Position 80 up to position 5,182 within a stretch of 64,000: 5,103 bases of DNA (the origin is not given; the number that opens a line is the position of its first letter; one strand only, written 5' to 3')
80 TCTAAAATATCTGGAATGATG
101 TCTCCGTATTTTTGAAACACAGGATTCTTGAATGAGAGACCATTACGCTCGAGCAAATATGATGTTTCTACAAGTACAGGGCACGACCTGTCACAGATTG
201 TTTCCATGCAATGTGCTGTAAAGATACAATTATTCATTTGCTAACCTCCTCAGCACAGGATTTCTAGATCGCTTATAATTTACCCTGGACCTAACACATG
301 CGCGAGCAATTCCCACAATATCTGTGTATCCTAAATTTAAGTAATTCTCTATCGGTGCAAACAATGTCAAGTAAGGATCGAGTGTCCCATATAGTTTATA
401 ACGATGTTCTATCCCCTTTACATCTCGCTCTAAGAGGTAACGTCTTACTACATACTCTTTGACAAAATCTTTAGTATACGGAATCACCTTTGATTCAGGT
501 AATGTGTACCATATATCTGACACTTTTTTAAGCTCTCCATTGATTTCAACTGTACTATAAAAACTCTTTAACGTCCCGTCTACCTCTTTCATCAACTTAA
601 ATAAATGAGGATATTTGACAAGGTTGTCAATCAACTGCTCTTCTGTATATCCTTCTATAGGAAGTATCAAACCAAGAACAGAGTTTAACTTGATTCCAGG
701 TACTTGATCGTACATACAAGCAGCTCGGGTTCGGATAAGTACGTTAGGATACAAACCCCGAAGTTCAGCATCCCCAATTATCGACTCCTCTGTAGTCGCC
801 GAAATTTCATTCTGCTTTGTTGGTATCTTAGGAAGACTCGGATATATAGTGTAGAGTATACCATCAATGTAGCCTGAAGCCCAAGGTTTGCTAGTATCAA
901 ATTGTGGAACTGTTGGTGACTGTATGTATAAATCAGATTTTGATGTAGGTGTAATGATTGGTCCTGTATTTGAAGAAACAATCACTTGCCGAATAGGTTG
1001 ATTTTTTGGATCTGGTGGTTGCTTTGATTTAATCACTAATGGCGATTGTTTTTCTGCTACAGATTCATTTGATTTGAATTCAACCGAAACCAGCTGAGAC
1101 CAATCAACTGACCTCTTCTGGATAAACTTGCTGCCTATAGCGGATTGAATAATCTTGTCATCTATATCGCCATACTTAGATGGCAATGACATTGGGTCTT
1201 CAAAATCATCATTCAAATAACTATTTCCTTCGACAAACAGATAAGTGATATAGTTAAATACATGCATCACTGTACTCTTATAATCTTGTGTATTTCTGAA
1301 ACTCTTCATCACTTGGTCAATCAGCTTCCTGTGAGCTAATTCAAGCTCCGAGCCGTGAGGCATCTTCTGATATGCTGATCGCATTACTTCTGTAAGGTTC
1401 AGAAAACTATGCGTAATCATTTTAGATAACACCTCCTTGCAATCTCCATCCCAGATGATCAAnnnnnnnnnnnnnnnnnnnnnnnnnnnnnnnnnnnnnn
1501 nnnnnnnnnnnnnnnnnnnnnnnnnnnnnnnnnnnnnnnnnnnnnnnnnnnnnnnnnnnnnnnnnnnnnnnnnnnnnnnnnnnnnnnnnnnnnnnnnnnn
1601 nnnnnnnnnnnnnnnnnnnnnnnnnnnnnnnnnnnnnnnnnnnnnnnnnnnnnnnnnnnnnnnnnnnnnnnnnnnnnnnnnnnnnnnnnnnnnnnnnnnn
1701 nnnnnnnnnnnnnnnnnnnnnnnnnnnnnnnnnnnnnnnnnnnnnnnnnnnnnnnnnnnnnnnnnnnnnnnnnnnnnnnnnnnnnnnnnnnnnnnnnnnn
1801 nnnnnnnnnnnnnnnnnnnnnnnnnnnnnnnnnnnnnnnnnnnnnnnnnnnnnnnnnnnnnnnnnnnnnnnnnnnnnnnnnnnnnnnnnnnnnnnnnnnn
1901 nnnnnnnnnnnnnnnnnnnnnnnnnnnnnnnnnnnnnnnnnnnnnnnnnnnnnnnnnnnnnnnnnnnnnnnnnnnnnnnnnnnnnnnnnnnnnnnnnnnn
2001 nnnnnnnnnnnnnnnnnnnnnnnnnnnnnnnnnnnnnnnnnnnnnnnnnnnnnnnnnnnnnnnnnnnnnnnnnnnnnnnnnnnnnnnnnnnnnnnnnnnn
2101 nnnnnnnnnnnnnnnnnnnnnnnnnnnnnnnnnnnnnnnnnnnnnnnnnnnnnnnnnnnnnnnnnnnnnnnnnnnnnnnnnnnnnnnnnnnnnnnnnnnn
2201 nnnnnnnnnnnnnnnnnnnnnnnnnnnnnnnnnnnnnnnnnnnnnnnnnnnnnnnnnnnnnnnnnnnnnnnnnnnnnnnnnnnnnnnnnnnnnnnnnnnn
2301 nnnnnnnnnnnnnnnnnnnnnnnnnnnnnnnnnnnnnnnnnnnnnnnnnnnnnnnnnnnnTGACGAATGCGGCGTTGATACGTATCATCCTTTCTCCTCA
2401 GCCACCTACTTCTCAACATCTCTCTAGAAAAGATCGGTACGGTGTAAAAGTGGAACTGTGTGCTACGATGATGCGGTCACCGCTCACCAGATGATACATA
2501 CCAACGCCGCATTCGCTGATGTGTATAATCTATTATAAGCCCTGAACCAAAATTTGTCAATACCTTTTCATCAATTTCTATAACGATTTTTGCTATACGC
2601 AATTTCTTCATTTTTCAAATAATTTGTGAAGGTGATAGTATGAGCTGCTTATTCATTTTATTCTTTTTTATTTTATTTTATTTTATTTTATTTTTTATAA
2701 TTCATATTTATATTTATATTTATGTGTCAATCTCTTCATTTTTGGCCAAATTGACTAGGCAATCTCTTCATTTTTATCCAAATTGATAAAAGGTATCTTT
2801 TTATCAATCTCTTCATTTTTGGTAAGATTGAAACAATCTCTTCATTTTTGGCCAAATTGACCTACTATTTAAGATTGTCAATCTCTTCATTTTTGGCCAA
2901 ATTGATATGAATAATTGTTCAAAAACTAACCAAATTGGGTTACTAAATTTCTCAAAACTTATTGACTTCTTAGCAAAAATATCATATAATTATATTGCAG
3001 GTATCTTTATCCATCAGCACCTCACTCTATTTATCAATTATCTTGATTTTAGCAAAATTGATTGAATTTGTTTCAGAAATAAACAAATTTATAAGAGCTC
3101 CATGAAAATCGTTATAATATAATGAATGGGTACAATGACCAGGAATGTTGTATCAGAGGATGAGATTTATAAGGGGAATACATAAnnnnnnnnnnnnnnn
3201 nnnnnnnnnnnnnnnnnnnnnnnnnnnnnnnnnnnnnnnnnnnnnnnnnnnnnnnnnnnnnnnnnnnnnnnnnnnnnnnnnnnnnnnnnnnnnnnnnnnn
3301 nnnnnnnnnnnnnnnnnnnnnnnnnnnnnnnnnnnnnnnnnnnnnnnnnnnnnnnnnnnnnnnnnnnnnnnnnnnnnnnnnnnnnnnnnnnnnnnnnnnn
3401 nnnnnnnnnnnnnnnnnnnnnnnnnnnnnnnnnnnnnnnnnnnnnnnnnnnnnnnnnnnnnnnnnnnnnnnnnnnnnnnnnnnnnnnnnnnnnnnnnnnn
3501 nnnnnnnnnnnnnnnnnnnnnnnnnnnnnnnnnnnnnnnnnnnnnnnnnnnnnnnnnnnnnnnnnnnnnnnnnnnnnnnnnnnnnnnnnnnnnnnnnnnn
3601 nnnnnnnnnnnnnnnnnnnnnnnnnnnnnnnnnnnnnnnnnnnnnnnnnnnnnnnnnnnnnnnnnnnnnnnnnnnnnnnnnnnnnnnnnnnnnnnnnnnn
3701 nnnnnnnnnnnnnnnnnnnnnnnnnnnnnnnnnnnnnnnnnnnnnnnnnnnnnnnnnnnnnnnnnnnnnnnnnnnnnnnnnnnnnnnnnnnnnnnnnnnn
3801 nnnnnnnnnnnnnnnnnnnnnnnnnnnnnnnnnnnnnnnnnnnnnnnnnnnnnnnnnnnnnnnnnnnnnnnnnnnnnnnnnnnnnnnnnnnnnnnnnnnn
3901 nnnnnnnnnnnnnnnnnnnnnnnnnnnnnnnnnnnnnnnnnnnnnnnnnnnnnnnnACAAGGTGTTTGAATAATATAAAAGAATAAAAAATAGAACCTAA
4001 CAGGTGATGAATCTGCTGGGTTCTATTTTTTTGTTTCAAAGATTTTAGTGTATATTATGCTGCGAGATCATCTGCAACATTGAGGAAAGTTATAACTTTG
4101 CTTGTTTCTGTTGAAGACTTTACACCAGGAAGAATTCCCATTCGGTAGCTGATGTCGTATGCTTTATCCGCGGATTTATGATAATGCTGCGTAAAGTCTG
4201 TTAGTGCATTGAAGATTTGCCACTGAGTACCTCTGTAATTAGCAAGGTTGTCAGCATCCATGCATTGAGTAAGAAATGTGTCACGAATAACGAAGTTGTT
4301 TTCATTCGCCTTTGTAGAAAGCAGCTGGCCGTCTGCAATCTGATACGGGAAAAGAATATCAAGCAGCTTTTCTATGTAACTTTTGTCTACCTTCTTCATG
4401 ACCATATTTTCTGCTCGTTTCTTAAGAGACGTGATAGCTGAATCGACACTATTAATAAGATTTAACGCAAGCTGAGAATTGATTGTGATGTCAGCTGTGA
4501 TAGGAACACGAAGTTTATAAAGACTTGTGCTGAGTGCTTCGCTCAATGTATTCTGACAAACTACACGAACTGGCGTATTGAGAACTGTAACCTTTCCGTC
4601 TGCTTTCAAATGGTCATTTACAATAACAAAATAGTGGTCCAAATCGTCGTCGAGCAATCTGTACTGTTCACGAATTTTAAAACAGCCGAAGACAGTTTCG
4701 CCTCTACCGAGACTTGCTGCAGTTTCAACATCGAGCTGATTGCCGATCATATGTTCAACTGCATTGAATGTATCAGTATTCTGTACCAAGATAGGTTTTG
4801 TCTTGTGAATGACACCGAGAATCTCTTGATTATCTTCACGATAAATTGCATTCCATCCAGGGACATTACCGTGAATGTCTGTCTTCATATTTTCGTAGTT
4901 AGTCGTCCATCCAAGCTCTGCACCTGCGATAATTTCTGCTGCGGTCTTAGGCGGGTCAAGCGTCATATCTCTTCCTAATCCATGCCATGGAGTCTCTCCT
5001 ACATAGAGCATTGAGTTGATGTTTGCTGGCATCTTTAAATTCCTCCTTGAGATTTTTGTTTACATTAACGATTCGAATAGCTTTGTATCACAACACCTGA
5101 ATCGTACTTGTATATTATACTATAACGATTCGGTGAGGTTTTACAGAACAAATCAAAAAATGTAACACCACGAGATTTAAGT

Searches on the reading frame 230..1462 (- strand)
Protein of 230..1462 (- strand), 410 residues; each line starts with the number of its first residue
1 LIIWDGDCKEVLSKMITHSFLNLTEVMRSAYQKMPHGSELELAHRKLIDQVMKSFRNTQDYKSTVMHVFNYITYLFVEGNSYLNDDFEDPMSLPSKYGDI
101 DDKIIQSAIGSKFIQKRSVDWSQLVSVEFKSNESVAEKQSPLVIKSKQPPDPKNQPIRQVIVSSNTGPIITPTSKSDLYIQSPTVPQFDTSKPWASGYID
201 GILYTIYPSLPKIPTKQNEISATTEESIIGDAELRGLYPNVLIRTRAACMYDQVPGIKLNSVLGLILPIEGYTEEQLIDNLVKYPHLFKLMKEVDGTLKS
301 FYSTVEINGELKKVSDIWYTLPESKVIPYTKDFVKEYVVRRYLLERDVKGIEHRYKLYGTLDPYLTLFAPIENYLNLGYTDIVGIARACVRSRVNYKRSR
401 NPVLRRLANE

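Call 8: search_protein_families(library=pfam, proteins=[window:230-1462:-], max_evalue=0.01)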
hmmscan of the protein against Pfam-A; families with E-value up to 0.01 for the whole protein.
window:230-1462:- (410 aa): 0 families

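Call 42: find_encoding_contigs(protein=window:230-1462:-, flank=10000, max_places=4)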
Protein window:230-1462:- (410 aa): no gene with exactly this product is on record in the collection.

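Call 45: find_encoding_contigs(protein=window:230-1420:-, flank=10000, max_places=4)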
Protein window:230-1420:- (396 aa): 6 contigs read that carry it; 2 places shown.
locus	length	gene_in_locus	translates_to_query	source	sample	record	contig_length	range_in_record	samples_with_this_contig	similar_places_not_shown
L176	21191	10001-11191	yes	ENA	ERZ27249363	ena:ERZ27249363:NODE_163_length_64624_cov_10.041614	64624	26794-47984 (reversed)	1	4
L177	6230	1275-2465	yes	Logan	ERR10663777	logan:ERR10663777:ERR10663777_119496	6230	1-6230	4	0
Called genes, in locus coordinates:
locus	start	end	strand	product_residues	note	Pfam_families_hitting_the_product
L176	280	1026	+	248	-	PF02592:Vut_1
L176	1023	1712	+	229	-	PF00106:adh_short, PF13561:adh_short_C2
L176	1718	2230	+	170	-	PF14819:QueF_N (weak), PF14489:QueF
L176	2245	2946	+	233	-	PF00733:Asn_synthase (weak), PF02540:NAD_synthase (weak), PF06508:QueC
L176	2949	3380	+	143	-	PF01242:PTPS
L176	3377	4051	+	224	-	PF13353:Fer4_12, PF04055:Radical_SAM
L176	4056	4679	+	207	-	PF01227:GTP_cyclohydroI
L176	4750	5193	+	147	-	PF00075:RNase_H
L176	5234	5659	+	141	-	PF13619:KTSC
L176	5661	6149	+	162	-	-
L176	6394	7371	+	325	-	PF06067:DUF932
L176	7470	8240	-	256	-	-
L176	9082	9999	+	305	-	-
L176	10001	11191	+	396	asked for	-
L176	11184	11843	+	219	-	-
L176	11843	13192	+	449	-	PF13481:AAA_25, PF03796:DnaB_C, PF06745:ATPase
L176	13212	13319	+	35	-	-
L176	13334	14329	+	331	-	PF13662:Toprim_4 (faint), PF13155:Toprim_2, PF13362:Toprim_3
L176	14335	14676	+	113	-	-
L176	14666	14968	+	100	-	PF10688:Imp-YgjV (weak)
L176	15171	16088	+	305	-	-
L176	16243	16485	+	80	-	-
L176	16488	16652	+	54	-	-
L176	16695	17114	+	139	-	PF01242:PTPS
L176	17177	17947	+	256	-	-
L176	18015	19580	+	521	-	PF01612:DNA_pol_A_exo1, PF00476:DNA_pol_A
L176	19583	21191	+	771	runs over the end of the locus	PF00476:DNA_pol_A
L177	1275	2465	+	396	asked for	-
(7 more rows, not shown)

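Call 47: search_protein_families(library=pfam, proteins=[L176:15171-16088:+, L176:17177-17947:+, L176:16695-17114:+, L176:14335-14676:+, L176:11184-11843:+], max_evalue=0.01)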
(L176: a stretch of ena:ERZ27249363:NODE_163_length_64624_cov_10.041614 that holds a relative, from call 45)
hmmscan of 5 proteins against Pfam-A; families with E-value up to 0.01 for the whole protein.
L176:15171-16088:+ (305 aa): 0 families

L176:17177-17947:+ (256 aa): 0 families

L176:16695-17114:+ (139 aa): 1 family
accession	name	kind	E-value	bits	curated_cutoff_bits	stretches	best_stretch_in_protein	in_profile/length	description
PF01242.24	PTPS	-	2.2e-12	47.5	22.4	1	19-135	20-117/121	6-pyruvoyl tetrahydropterin synthase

L176:14335-14676:+ (113 aa): 0 families

L176:11184-11843:+ (219 aa): 0 families

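Call 48: search_solved_structures(query=L176:15171-16088:+, max_evalue=1)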
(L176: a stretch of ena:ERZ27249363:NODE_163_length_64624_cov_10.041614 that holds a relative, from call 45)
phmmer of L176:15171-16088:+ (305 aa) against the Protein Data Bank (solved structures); distinct sequences matched with E-value up to 1: 8.
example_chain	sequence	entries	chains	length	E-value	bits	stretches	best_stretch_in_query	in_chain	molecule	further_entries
5t7v_SF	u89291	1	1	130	0.12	14.8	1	219-296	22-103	30S ribosomal protein S8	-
5li0_h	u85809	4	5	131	0.13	14.8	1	219-296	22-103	30S ribosomal protein S8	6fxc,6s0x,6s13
5tcu_SF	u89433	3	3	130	0.13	14.8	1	219-296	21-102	30S ribosomal protein S8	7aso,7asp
5nd8_h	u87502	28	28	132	0.13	14.8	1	219-296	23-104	30S ribosomal protein S8 | Small ribosomal subunit protein uS8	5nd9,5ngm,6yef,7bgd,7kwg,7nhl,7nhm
5wjq_D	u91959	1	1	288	0.17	14.3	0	243-275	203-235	Zinc finger protein 568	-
5v3m_C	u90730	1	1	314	0.25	13.8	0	243-275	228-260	Zinc finger protein 568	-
5v3j_E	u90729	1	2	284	0.37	13.3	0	243-275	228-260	Zinc finger protein 568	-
3tl4_X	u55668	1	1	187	0.74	12.3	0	61-121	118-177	Glutaminyl-tRNA synthetase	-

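Call 49: search_solved_structures(query=L176:17177-17947:+, max_evalue=1)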
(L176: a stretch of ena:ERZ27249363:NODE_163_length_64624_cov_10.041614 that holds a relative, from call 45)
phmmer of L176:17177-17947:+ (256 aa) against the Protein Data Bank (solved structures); distinct sequences matched with E-value up to 1: 1.
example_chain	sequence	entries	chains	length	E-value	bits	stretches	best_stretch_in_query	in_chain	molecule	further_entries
4xp8_A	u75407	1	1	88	0.71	12.7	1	121-171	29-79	EtgA protein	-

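Call 59: find_related_loci(query=L176:19583-21190:+, collection=viral_contigs, flank=10000)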
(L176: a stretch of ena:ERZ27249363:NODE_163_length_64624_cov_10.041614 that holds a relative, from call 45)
Query L176:19583-21190:+ (536 aa) in viral_contigs; peptide patterns used: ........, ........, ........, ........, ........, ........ (x = any residue, [..] = any of these).
4 stretches matched a pattern; 3 encode a relative of the query (tblastn E <= 1e-3); 3 distinct loci.
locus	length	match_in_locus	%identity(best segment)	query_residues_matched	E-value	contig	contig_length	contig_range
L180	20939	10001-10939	36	11-345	8e-52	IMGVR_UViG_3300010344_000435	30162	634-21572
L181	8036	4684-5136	26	3-184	1e-8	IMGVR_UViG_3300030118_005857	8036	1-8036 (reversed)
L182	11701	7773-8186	26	3-161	9e-8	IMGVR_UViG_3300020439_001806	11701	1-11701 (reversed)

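Call 62: find_related_loci(query=A4, collection=viral_contigs, flank=10000)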
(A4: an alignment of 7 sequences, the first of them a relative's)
Query A4 (247 aa) in viral_contigs; peptide patterns used: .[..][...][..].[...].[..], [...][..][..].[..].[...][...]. (x = any residue, [..] = any of these).
375 stretches matched a pattern; 265 encode a relative of the query (tblastn E <= 1e-3); the best 80 are kept; 80 distinct loci.
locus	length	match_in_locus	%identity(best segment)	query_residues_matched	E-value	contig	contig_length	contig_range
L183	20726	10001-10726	72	5-247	1e-122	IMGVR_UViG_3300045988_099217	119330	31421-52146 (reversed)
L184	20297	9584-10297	73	9-247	2e-121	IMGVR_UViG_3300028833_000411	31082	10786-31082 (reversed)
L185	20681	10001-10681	79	21-247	8e-121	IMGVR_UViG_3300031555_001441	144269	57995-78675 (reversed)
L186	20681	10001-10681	79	21-247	8e-121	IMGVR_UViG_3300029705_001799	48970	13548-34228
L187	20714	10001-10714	71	9-247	3e-120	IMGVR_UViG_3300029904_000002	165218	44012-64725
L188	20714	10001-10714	70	9-247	6e-119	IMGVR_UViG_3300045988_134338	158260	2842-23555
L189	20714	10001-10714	70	9-247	6e-119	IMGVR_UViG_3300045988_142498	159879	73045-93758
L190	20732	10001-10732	67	4-247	8e-113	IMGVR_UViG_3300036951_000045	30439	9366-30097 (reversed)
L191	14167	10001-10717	68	9-247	9e-112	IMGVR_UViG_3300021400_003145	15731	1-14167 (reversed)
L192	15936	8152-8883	67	4-247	8e-111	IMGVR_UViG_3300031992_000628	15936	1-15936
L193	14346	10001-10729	66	4-247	9e-111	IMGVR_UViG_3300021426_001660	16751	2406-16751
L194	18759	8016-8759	67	4-247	9e-109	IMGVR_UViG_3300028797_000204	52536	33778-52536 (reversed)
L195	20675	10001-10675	70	22-247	1e-108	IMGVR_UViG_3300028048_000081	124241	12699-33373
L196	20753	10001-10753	64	2-247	2e-108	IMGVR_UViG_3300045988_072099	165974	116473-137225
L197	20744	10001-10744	67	4-247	9e-109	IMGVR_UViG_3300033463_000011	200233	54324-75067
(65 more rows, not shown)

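Call 66: find_homologous_proteins(query=A5, max_evalue=1e-20)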
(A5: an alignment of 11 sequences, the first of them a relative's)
Query A5 (11 sequences) (317 aa, profile of the alignment): 1599 proteins with E <= 1e-20 among 5447 candidates; the best 120 are listed.
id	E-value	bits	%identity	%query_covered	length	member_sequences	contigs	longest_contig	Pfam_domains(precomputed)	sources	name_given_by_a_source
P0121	1.1e-170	585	79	100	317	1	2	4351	-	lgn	-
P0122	1.6e-170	584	81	100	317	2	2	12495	-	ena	-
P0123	3.4e-170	583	81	100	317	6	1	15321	-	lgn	-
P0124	5.0e-170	583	100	100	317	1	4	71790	-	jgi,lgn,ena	jgi:hypothetical protein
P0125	1.1e-169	581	87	100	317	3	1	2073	-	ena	-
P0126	3.8e-169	580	91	100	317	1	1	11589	-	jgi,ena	-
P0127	1.4e-168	578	61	97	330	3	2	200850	-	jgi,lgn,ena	-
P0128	2.0e-168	577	82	100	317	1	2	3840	-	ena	-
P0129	2.1e-168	577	82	100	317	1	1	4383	-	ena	-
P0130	2.3e-168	577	81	100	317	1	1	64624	-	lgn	-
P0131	2.6e-168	577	95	100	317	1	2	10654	-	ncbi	-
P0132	2.9e-168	577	82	100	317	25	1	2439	-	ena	-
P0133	2.5e-167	574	80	100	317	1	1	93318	-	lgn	-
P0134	2.7e-167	574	80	100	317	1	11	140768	-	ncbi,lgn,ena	-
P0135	4.1e-167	573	83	100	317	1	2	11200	-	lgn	-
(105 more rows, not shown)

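Call 67: find_encoding_contigs(protein=P0130, flank=10000, max_places=4)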
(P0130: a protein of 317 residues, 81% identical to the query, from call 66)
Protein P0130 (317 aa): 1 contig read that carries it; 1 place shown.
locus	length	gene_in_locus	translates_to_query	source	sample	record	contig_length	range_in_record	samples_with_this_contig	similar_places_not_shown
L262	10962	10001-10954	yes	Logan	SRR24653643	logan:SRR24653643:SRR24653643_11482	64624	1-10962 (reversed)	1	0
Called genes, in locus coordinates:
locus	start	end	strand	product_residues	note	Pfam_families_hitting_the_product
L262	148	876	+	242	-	PF01541:GIY-YIG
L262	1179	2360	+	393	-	PF00476:DNA_pol_A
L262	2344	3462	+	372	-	-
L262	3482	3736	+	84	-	PF11195:Tad2-like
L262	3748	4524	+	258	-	-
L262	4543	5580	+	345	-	PF13604:AAA_30 (faint), PF00004:AAA, PF13401:AAA_22 (faint), PF13177:DNA_pol3_delta2, PF22608:DNAX_ATPase_lid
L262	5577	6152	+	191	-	-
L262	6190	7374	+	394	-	PF00154:RecA_N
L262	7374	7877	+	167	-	-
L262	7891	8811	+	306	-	-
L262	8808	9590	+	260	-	PF13177:DNA_pol3_delta2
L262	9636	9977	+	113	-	-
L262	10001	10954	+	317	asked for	-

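Call 68: find_homologous_proteins(query=L176:19583-21190:+, max_evalue=1e-150)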
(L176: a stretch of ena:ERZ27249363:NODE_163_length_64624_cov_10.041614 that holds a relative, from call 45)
Query L176:19583-21190:+ (536 aa): 51 proteins with E <= 1e-150 among 8000 candidates.
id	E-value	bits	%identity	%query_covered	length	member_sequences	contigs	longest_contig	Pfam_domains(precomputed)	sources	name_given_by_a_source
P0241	0.0e+0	1236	100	100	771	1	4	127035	PF00476.27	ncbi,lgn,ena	-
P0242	2.8e-224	764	64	96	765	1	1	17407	PF00476.27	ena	-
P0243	9.2e-213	726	60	98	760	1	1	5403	PF00476.27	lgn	-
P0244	5.1e-212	723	60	96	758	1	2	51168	PF00476.27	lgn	-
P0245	7.9e-212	723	62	96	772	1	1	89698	PF00476.27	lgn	-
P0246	1.8e-210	718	63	93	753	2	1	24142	PF00476.27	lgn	-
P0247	6.1e-207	707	61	96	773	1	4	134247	PF00476.27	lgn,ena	-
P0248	2.7e-206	704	62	99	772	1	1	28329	PF00476.27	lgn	-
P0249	3.5e-200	684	61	94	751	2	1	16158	PF00476.27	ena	-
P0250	3.9e-200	684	59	96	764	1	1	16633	PF00476.27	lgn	-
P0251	7.5e-198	677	59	95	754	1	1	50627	PF00476.27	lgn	-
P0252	5.5e-197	674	60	93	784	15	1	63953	PF00476.27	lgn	-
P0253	2.0e-196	672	57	98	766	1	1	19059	PF00476.27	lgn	-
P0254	2.9e-194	665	60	91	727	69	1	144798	PF00476.27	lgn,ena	-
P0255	1.2e-193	663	59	91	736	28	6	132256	PF00476.27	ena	-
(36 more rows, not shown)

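Call 69: find_encoding_contigs(protein=P0241, flank=10000, max_places=4)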
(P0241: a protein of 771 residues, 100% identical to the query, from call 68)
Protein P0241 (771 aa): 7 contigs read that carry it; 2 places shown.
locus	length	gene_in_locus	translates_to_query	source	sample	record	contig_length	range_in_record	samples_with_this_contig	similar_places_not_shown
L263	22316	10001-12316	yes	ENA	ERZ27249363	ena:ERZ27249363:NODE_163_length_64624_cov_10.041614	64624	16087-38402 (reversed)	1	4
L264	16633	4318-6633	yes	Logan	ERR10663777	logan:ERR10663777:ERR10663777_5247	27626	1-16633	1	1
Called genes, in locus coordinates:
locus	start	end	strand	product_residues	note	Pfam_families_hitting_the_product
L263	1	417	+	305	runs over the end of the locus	-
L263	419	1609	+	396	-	-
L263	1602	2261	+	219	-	-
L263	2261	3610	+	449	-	PF13481:AAA_25, PF03796:DnaB_C, PF06745:ATPase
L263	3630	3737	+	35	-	-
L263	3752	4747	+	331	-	PF13662:Toprim_4 (faint), PF13155:Toprim_2, PF13362:Toprim_3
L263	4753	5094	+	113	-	-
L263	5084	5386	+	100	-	PF10688:Imp-YgjV (weak)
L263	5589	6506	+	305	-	-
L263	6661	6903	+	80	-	-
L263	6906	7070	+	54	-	-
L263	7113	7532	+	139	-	PF01242:PTPS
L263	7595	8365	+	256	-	-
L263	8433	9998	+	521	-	PF01612:DNA_pol_A_exo1, PF00476:DNA_pol_A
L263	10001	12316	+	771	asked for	PF00476:DNA_pol_A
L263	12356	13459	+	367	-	-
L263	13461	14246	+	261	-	-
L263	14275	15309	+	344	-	PF05496:RuvB_N (faint), PF04851:ResIII (faint), PF14532:Sigma54_activ_2 (weak), PF00004:AAA, PF07728:AAA_5 (faint), PF13401:AAA_22 (faint), PF13177:DNA_pol3_delta2, PF22608:DNAX_ATPase_lid, +1 more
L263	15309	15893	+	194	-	-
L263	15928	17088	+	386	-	PF00154:RecA_N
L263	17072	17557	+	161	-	-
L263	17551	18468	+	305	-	-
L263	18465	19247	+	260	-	PF13177:DNA_pol3_delta2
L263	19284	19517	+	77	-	-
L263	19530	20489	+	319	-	-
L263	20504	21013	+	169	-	PF18909:dGTP_diPhyd_N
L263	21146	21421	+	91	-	-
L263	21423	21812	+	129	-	-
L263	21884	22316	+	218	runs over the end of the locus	-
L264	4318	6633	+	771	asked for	PF00476:DNA_pol_A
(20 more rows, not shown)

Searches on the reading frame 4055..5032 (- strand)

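Call 8: search_protein_families(library=pfam, proteins=[window:4055-5032:-], max_evalue=0.01)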
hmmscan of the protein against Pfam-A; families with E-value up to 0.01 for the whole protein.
window:4055-5032:- (325 aa): 1 family
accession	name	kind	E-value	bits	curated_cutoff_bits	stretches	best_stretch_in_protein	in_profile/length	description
PF06067.16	DUF932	-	2.4e-23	83.6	23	1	82-290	11-215/227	Domain of unknown function (DUF932)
